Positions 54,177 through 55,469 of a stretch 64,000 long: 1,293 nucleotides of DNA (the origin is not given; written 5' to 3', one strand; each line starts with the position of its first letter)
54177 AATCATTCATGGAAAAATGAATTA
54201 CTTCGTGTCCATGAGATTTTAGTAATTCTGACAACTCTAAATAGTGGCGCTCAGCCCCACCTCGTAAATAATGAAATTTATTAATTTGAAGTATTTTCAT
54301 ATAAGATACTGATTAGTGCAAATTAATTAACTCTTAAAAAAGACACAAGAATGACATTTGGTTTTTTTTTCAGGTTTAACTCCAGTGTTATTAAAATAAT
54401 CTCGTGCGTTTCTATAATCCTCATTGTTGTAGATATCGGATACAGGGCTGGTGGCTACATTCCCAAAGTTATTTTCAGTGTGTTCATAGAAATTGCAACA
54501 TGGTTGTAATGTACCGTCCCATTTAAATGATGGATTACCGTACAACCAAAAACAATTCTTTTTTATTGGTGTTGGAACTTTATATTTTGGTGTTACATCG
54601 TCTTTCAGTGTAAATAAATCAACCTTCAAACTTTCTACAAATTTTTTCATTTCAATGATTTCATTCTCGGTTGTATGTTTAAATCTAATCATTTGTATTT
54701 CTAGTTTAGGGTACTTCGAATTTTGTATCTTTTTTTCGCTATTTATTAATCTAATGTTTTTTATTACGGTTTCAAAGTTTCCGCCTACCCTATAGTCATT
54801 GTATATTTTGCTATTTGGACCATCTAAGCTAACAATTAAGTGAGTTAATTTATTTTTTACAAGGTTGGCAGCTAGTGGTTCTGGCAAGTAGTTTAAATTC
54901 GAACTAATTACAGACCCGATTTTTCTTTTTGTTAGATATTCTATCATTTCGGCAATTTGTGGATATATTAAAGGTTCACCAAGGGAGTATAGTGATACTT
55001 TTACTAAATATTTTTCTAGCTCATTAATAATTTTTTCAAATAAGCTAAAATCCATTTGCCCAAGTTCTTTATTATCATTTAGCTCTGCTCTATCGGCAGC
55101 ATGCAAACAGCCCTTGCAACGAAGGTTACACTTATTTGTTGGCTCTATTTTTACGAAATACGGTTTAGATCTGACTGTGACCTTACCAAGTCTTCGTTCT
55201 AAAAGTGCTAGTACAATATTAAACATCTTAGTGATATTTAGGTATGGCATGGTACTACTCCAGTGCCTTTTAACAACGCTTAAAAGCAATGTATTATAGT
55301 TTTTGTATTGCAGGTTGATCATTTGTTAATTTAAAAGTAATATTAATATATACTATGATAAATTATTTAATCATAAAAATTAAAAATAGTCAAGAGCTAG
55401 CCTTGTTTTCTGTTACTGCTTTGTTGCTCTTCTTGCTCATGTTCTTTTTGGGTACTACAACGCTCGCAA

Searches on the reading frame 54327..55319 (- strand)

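Call 64: search_protein_families(library=pfam, proteins=[window:54327-55319:-], max_evalue=0.0001)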
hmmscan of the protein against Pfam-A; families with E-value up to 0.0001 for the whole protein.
window:54327-55319:- (330 aa): 2 families
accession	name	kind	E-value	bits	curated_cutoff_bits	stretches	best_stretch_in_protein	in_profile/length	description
PF04055.27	Radical_SAM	-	4.4e-15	56.7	29.5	1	58-225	1-163/166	Radical SAM superfamily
PF13186.11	SPASM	-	3.3e-10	40.5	21.5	1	256-325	1-66/67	Iron-sulfur cluster-binding domain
